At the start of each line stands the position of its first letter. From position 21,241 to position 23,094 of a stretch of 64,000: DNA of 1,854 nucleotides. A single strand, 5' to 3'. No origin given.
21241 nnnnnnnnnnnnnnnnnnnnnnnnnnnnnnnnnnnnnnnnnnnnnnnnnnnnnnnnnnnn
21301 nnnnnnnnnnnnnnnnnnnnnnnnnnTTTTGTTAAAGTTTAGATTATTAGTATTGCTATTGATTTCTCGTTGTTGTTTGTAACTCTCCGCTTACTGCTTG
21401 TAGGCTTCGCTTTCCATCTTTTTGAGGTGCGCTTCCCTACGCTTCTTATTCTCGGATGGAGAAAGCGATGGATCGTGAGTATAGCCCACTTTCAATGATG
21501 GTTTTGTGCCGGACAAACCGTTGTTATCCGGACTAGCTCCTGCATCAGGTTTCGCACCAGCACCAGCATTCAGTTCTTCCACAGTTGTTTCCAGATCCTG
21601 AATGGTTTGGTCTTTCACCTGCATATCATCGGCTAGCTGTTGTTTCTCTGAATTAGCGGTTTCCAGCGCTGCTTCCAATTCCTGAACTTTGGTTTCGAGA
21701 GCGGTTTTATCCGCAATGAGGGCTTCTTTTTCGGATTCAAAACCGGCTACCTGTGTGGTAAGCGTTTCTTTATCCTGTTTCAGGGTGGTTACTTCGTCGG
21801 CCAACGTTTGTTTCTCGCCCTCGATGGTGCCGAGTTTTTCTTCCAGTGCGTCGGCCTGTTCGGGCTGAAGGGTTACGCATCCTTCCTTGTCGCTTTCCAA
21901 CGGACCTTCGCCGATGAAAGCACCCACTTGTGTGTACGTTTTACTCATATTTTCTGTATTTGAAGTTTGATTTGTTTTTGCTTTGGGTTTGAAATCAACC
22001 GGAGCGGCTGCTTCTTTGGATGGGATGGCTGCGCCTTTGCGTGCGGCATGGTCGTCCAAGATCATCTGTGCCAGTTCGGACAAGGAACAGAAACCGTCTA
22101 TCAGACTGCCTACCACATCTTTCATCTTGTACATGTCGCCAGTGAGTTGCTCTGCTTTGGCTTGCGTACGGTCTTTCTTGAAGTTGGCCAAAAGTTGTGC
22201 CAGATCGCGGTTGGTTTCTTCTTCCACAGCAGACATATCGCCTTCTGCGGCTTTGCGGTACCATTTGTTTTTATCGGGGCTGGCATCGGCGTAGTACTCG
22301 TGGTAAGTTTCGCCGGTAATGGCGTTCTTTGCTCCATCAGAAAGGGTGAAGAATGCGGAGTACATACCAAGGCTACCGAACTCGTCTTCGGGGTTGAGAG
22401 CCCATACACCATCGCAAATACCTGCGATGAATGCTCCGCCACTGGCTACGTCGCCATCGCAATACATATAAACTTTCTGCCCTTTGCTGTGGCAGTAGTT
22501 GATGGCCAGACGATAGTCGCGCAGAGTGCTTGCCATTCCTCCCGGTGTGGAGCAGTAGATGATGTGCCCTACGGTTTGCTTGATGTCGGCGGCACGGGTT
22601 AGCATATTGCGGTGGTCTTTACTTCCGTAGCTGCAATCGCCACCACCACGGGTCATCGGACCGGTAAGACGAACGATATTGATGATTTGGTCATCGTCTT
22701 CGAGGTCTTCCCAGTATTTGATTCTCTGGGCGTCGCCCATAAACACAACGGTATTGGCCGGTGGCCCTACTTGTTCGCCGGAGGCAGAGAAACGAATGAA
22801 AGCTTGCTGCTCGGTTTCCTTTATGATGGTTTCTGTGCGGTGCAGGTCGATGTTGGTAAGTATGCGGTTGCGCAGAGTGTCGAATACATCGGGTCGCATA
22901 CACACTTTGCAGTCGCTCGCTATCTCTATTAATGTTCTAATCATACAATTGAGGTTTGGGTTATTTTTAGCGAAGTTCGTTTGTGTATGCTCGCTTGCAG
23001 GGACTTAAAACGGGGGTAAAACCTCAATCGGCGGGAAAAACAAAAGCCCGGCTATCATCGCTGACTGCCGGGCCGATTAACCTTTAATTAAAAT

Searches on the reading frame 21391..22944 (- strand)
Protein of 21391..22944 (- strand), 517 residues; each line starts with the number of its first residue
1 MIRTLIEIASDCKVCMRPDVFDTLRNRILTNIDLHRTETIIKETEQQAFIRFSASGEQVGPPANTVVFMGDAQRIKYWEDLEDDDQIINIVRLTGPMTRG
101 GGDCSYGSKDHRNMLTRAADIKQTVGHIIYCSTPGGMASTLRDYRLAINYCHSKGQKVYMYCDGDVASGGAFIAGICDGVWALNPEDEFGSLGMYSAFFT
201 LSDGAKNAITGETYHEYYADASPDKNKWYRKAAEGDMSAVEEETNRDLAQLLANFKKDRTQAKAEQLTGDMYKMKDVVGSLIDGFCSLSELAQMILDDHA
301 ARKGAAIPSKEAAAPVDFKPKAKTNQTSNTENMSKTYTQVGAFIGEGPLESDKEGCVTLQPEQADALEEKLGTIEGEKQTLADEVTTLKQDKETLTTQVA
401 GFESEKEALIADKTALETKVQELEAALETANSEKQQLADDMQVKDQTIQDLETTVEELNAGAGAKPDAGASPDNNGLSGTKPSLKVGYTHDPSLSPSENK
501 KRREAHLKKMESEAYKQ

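Call 21: search_protein_families(library=pfam, proteins=[window:21391-22944:-], max_evalue=0.001)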
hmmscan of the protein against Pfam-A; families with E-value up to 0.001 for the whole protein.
window:21391-22944:- (517 aa): 4 families
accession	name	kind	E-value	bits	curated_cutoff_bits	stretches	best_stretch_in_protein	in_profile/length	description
PF10473.14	CENP-F_leu_zip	-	7.4e-05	23.3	34.5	1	367-458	8-106/140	Leucine-rich repeats of kinetochore protein Cenp-F/LEK1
PF05911.16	FPP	-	0.0007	18.4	40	1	351-460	671-776/871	Filament-like plant protein, long coiled-coil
PF01576.24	Myosin_tail_1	-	0.00077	17.9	38.1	0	360-459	17-116/1081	Myosin tail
PF25014.1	NET2A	-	0.00084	19.7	33.1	0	350-452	120-222/235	NET2A-like domain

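Call 27: search_protein_families(library=phrogs, proteins=[window:21391-22944:-], max_evalue=0.001)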
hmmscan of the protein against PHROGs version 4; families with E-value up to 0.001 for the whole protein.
window:21391-22944:- (517 aa): 2 families
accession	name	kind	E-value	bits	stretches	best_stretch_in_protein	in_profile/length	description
phrog_53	-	head and packaging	5.3e-13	50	1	81-475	69-438/583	head maturation protease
phrog_77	-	DNA, RNA and nucleotide metabolism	0.00099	18.7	1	362-465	471-570/967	SbcC-like subunit of palindrome specific endonuclease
